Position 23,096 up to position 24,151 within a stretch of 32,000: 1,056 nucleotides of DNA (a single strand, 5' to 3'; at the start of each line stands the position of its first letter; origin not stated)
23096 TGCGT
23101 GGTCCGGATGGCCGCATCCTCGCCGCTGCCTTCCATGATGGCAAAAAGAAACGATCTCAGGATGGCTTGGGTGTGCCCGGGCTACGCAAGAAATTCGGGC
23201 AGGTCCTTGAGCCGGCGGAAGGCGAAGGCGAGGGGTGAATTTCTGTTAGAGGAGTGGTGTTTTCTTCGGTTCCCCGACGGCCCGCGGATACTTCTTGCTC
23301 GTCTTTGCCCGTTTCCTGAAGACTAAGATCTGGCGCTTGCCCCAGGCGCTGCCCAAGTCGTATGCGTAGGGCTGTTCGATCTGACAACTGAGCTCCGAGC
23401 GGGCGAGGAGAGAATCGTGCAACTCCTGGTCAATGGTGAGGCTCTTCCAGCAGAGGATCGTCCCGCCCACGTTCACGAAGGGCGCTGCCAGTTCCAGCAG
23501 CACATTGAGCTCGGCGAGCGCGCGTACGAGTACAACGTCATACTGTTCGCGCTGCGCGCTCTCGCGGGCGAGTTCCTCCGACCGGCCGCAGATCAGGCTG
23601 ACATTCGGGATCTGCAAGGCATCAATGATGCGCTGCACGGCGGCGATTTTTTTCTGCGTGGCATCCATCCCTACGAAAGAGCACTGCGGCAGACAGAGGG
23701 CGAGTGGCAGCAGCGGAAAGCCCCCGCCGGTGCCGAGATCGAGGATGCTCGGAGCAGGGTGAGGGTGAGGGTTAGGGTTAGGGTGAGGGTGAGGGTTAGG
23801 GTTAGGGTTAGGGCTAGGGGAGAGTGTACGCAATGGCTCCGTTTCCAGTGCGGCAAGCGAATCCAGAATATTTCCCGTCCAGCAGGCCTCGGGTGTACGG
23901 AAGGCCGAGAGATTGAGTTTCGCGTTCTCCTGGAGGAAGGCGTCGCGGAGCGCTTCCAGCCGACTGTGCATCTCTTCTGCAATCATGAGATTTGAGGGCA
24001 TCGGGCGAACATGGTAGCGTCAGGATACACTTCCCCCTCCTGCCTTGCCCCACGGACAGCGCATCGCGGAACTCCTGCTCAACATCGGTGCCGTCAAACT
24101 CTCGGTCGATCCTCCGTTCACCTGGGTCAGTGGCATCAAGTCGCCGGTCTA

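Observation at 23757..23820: Telomere-like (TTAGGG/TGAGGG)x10 array embedded in frame in rsmG, encoding a (PN/PH) linker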

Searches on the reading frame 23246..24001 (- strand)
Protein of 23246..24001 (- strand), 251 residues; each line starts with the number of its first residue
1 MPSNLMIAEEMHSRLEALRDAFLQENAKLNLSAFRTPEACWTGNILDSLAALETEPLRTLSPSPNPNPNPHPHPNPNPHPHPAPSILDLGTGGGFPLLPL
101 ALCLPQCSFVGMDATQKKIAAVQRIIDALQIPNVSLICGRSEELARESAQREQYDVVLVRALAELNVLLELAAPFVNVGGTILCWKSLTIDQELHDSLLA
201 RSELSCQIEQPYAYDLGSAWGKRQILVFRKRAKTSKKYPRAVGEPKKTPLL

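Call 9: search_protein_families(library=pfam, proteins=[window:23246-24001:-])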
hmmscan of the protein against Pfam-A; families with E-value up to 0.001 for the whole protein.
window:23246-24001:- (251 aa): 5 families
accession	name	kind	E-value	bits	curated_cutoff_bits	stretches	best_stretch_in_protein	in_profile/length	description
PF02527.21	GidB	-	7.5e-28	97.6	27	1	85-196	51-158/184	rRNA small subunit methyltransferase G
PF13847.12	Methyltransf_31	-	6.8e-09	36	27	1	83-164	4-89/145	Methyltransferase domain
PF13649.12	Methyltransf_25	-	2.1e-07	32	27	1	86-161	1-73/97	Methyltransferase domain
PF02390.23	Methyltransf_4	-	1.6e-06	28.1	24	1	83-145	2-64/173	Putative methyltransferase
PF08242.18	Methyltransf_12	-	2.4e-05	25.4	30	1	87-160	1-72/98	Methyltransferase domain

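Call 10: find_homologous_proteins(query=window:23246-24001:-)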
Query window:23246-24001:- (251 aa): 1065 proteins with E <= 0.001 among 3737 candidates; the best 120 are listed.
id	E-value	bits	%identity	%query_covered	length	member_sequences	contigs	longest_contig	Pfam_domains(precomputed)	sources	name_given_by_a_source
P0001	8.2e-165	564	100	100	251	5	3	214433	PF13847.13,PF13649.13,PF02390.24,PF02527.22,PF08242.19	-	-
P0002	1.5e-119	416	79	98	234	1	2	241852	PF13847.13,PF13649.13,PF02527.22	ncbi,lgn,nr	ncbi:MAG: 16S rRNA (guanine(527)-N(7))-methyltransferase RsmG [Candidatus Peribacteraceae bacterium]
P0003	2.2e-116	406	75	98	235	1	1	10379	PF13847.13,PF13649.13,PF02390.24,PF02527.22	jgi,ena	-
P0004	3.0e-113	395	71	97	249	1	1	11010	PF13847.13,PF13649.13,PF02390.24,PF02527.22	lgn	-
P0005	8.4e-112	391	76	93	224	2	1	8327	PF13847.13,PF02527.22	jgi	-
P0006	7.5e-110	384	76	98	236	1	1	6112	PF13847.13,PF13649.13,PF02390.24,PF02527.22,PF08242.19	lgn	-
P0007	1.1e-109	384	74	98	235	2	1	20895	PF13847.13,PF13649.13,PF02390.24,PF02527.22,PF08242.19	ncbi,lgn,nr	ncbi:MAG: 16S rRNA (guanine(527)-N(7))-methyltransferase RsmG [Candidatus Peribacteraceae bacterium]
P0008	1.3e-109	383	75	98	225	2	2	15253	PF13847.13,PF13649.13,PF02527.22,PF08242.19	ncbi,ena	-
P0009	1.2e-107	377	70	98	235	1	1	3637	PF13847.13,PF13649.13,PF02527.22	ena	-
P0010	2.8e-107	376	73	98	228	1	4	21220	PF13847.13,PF13649.13,PF02390.24,PF02527.22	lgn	-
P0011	3.6e-107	375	74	98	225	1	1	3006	PF13847.13,PF13649.13,PF02390.24,PF02527.22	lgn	-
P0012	3.9e-106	372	72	98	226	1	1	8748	PF13847.13,PF13649.13,PF02527.22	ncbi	ncbi:MAG: 16S rRNA (guanine(527)-N(7))-methyltransferase RsmG [Candidatus Peregrinibacteria bacteriu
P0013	1.1e-104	367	77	66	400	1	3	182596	PF13847.13,PF04480.19,PF13649.13,PF02527.22,PF18741.8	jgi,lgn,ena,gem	-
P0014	5.0e-104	365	70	97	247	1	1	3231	PF13847.13,PF13649.13,PF02390.24,PF02527.22,PF08241.19,PF08242.19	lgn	-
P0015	6.8e-102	358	69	98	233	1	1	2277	PF13847.13,PF13649.13,PF02527.22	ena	-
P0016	3.0e-100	353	75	66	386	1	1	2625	PF13847.13,PF04480.19,PF13649.13,PF02390.24,PF02527.22,PF08241.19,PF08242.19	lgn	-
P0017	1.5e-98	347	81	66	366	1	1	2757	PF13847.13,PF04480.19,PF13649.13,PF02390.24,PF02527.22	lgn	-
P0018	2.8e-98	346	79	66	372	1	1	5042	PF13847.13,PF04480.19,PF13649.13,PF02390.24,PF02527.22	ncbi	-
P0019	2.1e-87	311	64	67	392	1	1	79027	PF13847.13,PF04480.19,PF13649.13,PF02390.24,PF02527.22,PF18741.8,PF08242.19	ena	-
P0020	4.0e-87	310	83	67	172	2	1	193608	PF13847.13,PF13649.13,PF02390.24,PF02527.22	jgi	-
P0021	6.9e-85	302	79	68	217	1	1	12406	PF13847.13,PF13649.13,PF02390.24,PF02527.22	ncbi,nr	ncbi:MAG: 16S rRNA (guanine(527)-N(7))-methyltransferase RsmG [Candidatus Peribacter sp.]|nr:16S rRN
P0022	1.6e-84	301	80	67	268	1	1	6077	PF13847.13,PF04480.19,PF13649.13,PF02527.22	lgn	-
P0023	4.1e-84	300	58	98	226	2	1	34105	PF13847.13,PF13649.13,PF02527.22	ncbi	-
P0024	1.2e-83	298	59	98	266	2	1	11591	PF13847.13,PF13649.13,PF02527.22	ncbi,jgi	ncbi:MAG: 16S rRNA (guanine(527)-N(7))-methyltransferase RsmG [Candidatus Peribacteraceae bacterium]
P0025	1.9e-83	298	84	65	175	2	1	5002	PF13847.13,PF13649.13,PF02390.24,PF02527.22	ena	-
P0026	2.7e-83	297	56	95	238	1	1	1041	PF13847.13,PF13649.13,PF02527.22,PF08242.19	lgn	-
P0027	3.7e-83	297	59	96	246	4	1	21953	PF13847.13,PF13649.13,PF02527.22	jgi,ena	-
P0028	5.1e-83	296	53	96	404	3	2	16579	PF13847.13,PF04480.19,PF13649.13,PF02390.24,PF02527.22,PF08242.19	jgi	-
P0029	2.1e-82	294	59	96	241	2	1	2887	PF13847.13,PF13649.13,PF02527.22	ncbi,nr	ncbi:MAG: 16S rRNA (guanine(527)-N(7))-methyltransferase RsmG [Candidatus Peribacteraceae bacterium]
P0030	5.7e-82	293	80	67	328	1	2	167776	PF13847.13,PF04480.19,PF13649.13,PF02527.22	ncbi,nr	ncbi:MAG: DUF559 domain-containing protein [Candidatus Peribacteraceae bacterium]|nr:DUF559 domain-c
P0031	1.3e-81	292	62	92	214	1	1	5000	PF13847.13,PF13649.13,PF02527.22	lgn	-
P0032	1.7e-81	291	64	67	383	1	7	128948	PF13847.13,PF06325.20,PF04480.19,PF13649.13,PF02527.22,PF18741.8,PF08242.19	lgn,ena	-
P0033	7.3e-81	289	55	98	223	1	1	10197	PF13847.13,PF13649.13,PF02390.24,PF02527.22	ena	-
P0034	9.0e-81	289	50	96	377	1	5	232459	PF13847.13,PF04480.19,PF13649.13,PF02527.22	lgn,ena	-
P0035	1.4e-80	288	54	98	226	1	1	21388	PF13847.13,PF13649.13,PF02527.22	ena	-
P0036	2.0e-80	288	55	98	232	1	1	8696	PF13847.13,PF13649.13,PF02390.24,PF02527.22,PF08242.19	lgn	-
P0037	3.1e-80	287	58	98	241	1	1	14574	PF13847.13,PF13649.13,PF02527.22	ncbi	-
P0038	5.5e-80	286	55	100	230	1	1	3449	PF13847.13,PF13649.13,PF02390.24,PF02527.22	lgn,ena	-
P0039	6.1e-80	286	65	67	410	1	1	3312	PF13847.13,PF04480.19,PF13649.13,PF02527.22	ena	-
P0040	1.6e-79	285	55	98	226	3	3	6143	PF13847.13,PF13649.13,PF02390.24,PF02527.22,PF08242.19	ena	-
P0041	2.7e-79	284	57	96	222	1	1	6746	PF13847.13,PF13649.13,PF02390.24,PF02527.22,PF08241.19,PF08242.19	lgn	-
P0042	3.5e-79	284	57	94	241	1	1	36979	PF13847.13,PF13649.13,PF02527.22,PF08241.19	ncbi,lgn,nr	ncbi:MAG: 16S rRNA (guanine(527)-N(7))-methyltransferase RsmG [Candidatus Peribacteraceae bacterium]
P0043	5.4e-79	283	57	98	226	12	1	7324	PF13847.13,PF13649.13,PF02527.22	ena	-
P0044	5.6e-79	283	55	98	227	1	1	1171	PF13847.13,PF13649.13,PF02527.22,PF08242.19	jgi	-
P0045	6.2e-79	283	58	99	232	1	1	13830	PF13847.13,PF13649.13,PF02527.22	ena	-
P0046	1.5e-78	282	56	98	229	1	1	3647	PF13847.13,PF13649.13,PF02390.24,PF02527.22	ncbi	-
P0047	3.2e-78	281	75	66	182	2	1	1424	PF13847.13,PF13649.13,PF02527.22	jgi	-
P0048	3.3e-78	281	65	67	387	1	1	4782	PF13847.13,PF04480.19,PF13649.13,PF02527.22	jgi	-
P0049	4.2e-78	280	59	70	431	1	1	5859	PF13847.13,PF04480.19,PF13649.13,PF02390.24,PF02527.22,PF18741.8,PF08242.19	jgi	-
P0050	4.3e-78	280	58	90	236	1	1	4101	PF13847.13,PF13649.13,PF02390.24,PF02527.22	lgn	-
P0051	9.0e-78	279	54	98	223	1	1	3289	PF13847.13,PF13649.13,PF02527.22,PF08242.19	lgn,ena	-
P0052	1.0e-77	279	55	98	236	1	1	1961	PF13847.13,PF13649.13,PF02390.24,PF02527.22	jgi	jgi:16S rRNA (guanine527-N7)-methyltransferase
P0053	1.2e-77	279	55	98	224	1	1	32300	PF13847.13,PF13649.13,PF02527.22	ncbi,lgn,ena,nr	ncbi:MAG: 16S rRNA (guanine(527)-N(7))-methyltransferase RsmG [bacterium]|nr:16S rRNA (guanine(527)-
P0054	2.2e-77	278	55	98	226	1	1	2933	PF13847.13,PF02527.22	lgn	-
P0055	2.2e-77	278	57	98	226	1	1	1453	PF13847.13,PF13649.13,PF02527.22,PF08242.19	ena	-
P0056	5.5e-77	277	54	96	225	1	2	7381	PF13847.13,PF13649.13,PF02390.24,PF02527.22,PF08242.19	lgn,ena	-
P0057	6.5e-77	276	57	98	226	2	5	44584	PF13847.13,PF13649.13,PF02527.22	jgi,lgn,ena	-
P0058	9.7e-77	276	54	98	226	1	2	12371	PF13847.13,PF13649.13,PF02390.24,PF02527.22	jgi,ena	-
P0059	1.3e-76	275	56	98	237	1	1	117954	PF13847.13,PF13649.13,PF02527.22,PF08242.19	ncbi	ncbi:MAG: 16S rRNA (guanine(527)-N(7))-methyltransferase RsmG [Candidatus Peregrinibacteria bacteriu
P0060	2.0e-76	275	56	91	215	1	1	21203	PF13847.13,PF13649.13,PF02527.22,PF08242.19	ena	-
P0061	2.4e-76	274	54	98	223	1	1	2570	PF13847.13,PF02527.22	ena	-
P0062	2.6e-76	274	53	98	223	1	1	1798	PF13847.13,PF13649.13,PF02527.22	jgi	-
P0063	3.3e-76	274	54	98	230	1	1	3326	PF13847.13,PF13649.13,PF02527.22,PF08242.19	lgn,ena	-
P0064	1.5e-75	272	53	98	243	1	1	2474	PF13847.13,PF13649.13,PF02527.22,PF08242.19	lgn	-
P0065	2.3e-75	271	52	98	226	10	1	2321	PF13847.13,PF06325.20,PF13649.13,PF02390.24,PF02527.22,PF08242.19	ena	-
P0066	2.4e-75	271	55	94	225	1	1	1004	PF13847.13,PF13649.13,PF02527.22,PF08241.19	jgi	jgi:16S rRNA (guanine527-N7)-methyltransferase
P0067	4.9e-75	270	55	98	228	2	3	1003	PF13847.13,PF02527.22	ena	-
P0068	5.0e-75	270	53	98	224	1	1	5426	PF13847.13,PF13649.13,PF02390.24,PF02527.22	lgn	-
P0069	5.3e-75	270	64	66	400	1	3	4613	PF13847.13,PF04480.19,PF13649.13,PF02390.24,PF02527.22,PF08242.19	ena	-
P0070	7.7e-75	270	54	98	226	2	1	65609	PF13847.13,PF13649.13,PF02390.24,PF02527.22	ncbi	-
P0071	9.2e-75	269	55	95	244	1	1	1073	PF13847.13,PF13649.13,PF02527.22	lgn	-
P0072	2.3e-74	268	55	96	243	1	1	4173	PF13847.13,PF13649.13,PF02390.24,PF02527.22,PF08241.19,PF08242.19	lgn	-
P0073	2.6e-74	268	55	96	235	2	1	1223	PF13847.13,PF13649.13,PF02390.24,PF02527.22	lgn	-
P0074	4.2e-74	267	53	98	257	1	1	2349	PF13847.13,PF13649.13,PF02390.24,PF02527.22,PF08242.19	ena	-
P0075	4.2e-74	267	55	98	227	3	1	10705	PF13847.13,PF13649.13,PF02527.22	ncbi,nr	ncbi:MAG: 16S rRNA (guanine(527)-N(7))-methyltransferase RsmG [Candidatus Peribacteraceae bacterium]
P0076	7.2e-74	266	53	98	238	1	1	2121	PF13847.13,PF13649.13,PF02390.24,PF02527.22,PF08242.19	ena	-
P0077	8.6e-74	266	56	98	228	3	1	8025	PF13847.13,PF13649.13,PF02527.22,PF08242.19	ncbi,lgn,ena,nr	ncbi:MAG TPA: 16S rRNA (guanine(527)-N(7))-methyltransferase RsmG [Candidatus Peribacteraceae bacter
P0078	9.9e-74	266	53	98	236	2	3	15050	PF13847.13,PF13649.13,PF02527.22,PF08242.19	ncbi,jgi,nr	ncbi:16S rRNA (guanine(527)-N(7))-methyltransferase RsmG [Patescibacteria group bacterium]|nr:16S rR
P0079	1.5e-73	265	53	98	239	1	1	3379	PF13847.13,PF13649.13,PF02527.22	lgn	-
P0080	2.2e-73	265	54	98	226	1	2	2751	PF13847.13,PF02527.22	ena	-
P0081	2.4e-73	265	52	98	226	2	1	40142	PF13847.13,PF13649.13,PF02390.24,PF02527.22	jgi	jgi:16S rRNA (guanine527-N7)-methyltransferase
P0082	2.5e-73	265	51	98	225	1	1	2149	PF13847.13,PF02390.24,PF02527.22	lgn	-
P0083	3.0e-73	264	53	94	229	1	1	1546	PF13847.13,PF13649.13,PF02527.22,PF08242.19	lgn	-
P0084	3.1e-73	264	53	98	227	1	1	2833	PF13847.13,PF13649.13,PF02527.22,PF08242.19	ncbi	-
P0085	3.2e-73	264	53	96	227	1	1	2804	PF13847.13,PF13649.13,PF02527.22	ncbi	-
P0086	3.3e-73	264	53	98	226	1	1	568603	PF13847.13,PF02527.22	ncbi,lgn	-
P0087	4.2e-73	264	55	95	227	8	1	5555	PF13847.13,PF02527.22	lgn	-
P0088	5.1e-73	264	54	98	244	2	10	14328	PF13847.13,PF13649.13,PF02527.22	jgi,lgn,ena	-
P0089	6.7e-73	263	50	98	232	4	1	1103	PF13847.13,PF13649.13,PF02390.24,PF02527.22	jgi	-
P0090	7.4e-73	263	52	98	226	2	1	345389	PF13847.13,PF02390.24,PF02527.22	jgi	jgi:16S rRNA (guanine527-N7)-methyltransferase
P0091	7.6e-73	263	58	66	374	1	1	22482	PF13847.13,PF04480.19,PF13649.13,PF02527.22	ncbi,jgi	jgi:16S rRNA (guanine527-N7)-methyltransferase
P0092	1.4e-72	262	54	98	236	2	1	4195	PF13847.13,PF13649.13,PF02527.22,PF08242.19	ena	-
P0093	2.3e-72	261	51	97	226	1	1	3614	PF13847.13,PF13649.13,PF02390.24,PF02527.22,PF08242.19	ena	-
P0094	2.5e-72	261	53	98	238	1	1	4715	PF13847.13,PF13649.13,PF02527.22,PF08241.19,PF08242.19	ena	-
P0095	2.5e-72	261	50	98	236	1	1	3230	PF13847.13,PF13649.13,PF02390.24,PF02527.22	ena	-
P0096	2.6e-72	261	55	98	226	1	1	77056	PF13847.13,PF13649.13,PF02390.24,PF02527.22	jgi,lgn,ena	-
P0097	3.1e-72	261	55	95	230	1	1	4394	PF13847.13,PF13649.13,PF02390.24,PF02527.22,PF08242.19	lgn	-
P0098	4.5e-72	260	50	98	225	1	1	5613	PF13847.13,PF13649.13,PF02390.24,PF02527.22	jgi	jgi:16S rRNA (guanine527-N7)-methyltransferase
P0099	6.1e-72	260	56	92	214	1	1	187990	PF13847.13,PF13649.13,PF02527.22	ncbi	-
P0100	6.9e-72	260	53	98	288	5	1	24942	PF13847.13,PF13649.13,PF02527.22,PF08242.19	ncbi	-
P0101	7.4e-72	260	50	98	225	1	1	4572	PF13847.13,PF02527.22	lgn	-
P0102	1.4e-71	259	53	98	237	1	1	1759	PF13847.13,PF13649.13,PF02390.24,PF02527.22,PF08242.19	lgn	-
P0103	1.6e-71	259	51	98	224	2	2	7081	PF13847.13,PF13649.13,PF02527.22,PF08242.19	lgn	-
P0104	1.6e-71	259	53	100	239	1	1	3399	PF13847.13,PF02527.22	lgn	-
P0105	2.0e-71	258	53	98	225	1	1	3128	PF13847.13,PF13649.13,PF02527.22,PF08242.19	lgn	-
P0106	2.2e-71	258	56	92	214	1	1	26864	PF13847.13,PF13649.13,PF02527.22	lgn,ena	-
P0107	2.8e-71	258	51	98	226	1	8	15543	PF13847.13,PF13649.13,PF02390.24,PF02527.22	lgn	-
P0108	2.9e-71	258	51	98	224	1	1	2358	PF13847.13,PF13649.13,PF02527.22,PF08242.19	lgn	-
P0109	3.1e-71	258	50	98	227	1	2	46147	PF13847.13,PF02527.22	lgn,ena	-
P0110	6.8e-71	257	50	98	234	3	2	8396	PF13847.13,PF13649.13,PF02527.22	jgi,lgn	jgi:16S rRNA (guanine527-N7)-methyltransferase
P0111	7.8e-71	256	51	96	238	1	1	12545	PF13847.13,PF13649.13,PF02390.24,PF02527.22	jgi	jgi:16S rRNA (guanine527-N7)-methyltransferase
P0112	1.0e-70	256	51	98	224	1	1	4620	PF13847.13,PF13649.13,PF02527.22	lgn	-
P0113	1.4e-70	256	49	93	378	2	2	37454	PF13847.13,PF04480.19,PF13649.13,PF02390.24,PF02527.22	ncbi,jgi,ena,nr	ncbi:16S rRNA (guanine(527)-N(7))-methyltransferase RsmG [Candidatus Peregrinibacteria bacterium CG1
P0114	1.5e-70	255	54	98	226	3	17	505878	PF13847.13,PF13649.13,PF02527.22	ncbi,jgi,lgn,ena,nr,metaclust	ncbi:TPA: 16S rRNA (guanine(527)-N(7))-methyltransferase RsmG [Candidatus Peribacteria bacterium]|nr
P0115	1.6e-70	255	49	98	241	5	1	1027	PF13847.13,PF13649.13,PF02390.24,PF02527.22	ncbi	-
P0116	1.7e-70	255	53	97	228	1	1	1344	PF13847.13,PF13649.13,PF02390.24,PF02527.22,PF08242.19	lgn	-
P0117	1.8e-70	255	51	99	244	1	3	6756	PF13847.13,PF13649.13,PF02527.22,PF08242.19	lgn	-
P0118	1.8e-70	255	53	97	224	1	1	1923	PF13847.13,PF13649.13,PF02390.24,PF02527.22,PF08242.19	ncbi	-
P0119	2.0e-70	255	56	92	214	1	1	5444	PF13847.13,PF13649.13,PF02527.22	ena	-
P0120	2.2e-70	255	50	100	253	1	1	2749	PF13847.13,PF13649.13,PF02390.24,PF02527.22,PF08242.19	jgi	jgi:16S rRNA (guanine527-N7)-methyltransferase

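Call 11: search_solved_structures(query=window:23246-24001:-, show_alignments=2)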
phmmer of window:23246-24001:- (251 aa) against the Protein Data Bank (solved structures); distinct sequences matched with E-value up to 0.001: 5.
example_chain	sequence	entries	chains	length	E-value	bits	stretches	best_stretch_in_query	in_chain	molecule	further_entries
3g88_A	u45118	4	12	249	4.2e-31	111.4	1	85-250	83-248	Ribosomal RNA small subunit methyltransferase G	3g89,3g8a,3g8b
1xdz_A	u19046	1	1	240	2e-29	106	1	85-250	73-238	Methyltransferase gidB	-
1jsx_A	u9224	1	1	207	9.3e-08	35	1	85-173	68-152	Glucose-inhibited division protein B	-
7cfe_A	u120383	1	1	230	1.1e-05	28.2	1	85-194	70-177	Ribosomal RNA small subunit methyltransferase G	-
2gpy_A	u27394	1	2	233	0.00036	23.2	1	85-184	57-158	O-methyltransferase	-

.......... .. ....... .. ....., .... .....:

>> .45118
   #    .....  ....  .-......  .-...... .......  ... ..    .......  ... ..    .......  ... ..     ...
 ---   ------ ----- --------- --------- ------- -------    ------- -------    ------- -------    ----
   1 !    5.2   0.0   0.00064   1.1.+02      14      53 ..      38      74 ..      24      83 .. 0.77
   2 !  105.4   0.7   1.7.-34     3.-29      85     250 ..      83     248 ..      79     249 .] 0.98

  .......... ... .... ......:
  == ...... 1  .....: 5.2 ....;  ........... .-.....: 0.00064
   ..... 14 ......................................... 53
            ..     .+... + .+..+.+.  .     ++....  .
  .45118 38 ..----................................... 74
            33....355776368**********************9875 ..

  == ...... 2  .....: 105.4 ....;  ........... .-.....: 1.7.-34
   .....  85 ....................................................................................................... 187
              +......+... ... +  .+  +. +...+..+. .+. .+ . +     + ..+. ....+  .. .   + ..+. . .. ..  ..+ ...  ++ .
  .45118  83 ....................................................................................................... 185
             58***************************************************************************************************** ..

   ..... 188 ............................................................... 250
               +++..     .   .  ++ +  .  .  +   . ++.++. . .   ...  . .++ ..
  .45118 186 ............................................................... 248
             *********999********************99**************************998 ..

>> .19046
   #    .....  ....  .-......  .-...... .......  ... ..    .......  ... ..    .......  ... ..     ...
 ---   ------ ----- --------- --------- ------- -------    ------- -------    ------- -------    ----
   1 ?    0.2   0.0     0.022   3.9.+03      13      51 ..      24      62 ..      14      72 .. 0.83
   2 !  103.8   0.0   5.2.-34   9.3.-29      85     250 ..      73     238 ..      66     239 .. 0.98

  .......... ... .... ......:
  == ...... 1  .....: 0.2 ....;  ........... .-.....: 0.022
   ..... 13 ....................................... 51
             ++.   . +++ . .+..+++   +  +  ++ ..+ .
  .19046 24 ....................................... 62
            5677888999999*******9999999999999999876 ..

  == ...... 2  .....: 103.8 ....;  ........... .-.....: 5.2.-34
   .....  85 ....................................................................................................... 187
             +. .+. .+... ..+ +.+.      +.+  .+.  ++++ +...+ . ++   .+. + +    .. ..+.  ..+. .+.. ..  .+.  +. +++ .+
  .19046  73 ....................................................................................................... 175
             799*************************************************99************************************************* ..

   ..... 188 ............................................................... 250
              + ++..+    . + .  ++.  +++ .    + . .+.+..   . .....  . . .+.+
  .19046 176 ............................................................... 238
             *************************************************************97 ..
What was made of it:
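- On RsmG/GidB 16S rRNA m7G527 methyltransferase (Pfam PF02527): PDB RsmG 3g88 gives 4e-31 and GidB 1xdz gives 2e-29 (call 11).
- Checked: It is RsmG/GidB: Pfam PF02527 E=7.5e-28 (call 9) and T. thermophilus RsmG 3g88 E=4e-31 (call 11).
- T. thermophilus and B. subtilis RsmG have about 8-10 residues where this protein has about 31 (call 11).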

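Call 15: list_cluster_members(proteins=[P0001, P0002, P0004])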
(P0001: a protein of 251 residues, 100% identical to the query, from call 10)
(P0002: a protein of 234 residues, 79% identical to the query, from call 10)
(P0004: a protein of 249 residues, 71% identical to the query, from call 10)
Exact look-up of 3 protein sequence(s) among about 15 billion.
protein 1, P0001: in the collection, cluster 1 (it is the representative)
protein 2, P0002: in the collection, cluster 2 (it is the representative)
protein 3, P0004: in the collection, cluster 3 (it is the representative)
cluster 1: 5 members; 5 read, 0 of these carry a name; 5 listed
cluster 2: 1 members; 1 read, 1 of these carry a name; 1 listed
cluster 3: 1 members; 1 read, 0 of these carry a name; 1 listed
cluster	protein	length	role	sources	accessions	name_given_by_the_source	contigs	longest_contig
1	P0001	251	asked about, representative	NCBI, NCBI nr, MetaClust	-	-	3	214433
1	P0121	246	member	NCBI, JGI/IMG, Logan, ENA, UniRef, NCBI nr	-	-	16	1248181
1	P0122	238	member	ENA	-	-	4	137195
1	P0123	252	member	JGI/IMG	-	-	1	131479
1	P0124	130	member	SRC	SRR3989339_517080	-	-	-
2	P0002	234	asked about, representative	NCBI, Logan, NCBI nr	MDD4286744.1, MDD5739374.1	MAG: 16S rRNA (guanine(527)-N(7))-methyltransferase RsmG [Candidatus Peribacteraceae ... | 16S rRNA (guanine(527)-N(7))-methyltransferase RsmG [Candidatus Peribacteraceae bacterium]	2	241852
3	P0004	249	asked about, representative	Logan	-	-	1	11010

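Call 16: find_encoding_contigs(protein=P0001, flank=10000, max_places=10)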
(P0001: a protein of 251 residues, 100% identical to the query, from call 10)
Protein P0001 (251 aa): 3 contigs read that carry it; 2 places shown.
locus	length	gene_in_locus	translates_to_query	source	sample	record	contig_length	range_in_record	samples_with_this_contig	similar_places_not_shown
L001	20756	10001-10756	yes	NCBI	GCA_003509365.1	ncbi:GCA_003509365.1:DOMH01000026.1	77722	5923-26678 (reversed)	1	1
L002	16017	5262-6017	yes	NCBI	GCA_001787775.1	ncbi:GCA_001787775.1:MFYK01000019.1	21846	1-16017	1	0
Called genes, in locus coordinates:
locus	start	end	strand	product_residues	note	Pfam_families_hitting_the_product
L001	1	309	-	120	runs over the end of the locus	-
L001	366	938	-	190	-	-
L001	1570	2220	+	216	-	PF00731:AIRC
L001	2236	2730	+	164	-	-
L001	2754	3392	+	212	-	PF03167:UDG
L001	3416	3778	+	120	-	-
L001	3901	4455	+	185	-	PF02912:Phe_tRNA-synt_N, PF01409:tRNA-synt_2d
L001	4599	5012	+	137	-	PF01409:tRNA-synt_2d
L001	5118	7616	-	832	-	-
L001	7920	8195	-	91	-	-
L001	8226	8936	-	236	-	PF02592:Vut_1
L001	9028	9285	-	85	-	-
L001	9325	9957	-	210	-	PF00156:Pribosyltran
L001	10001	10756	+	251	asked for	PF08242:Methyltransf_12 (faint), PF02527:GidB, PF02390:Methyltransf_4 (weak), PF13649:Methyltransf_25 (weak), PF13847:Methyltransf_31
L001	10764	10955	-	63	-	-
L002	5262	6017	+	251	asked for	PF08242:Methyltransf_12 (faint), PF02527:GidB, PF02390:Methyltransf_4 (weak), PF13649:Methyltransf_25 (weak), PF13847:Methyltransf_31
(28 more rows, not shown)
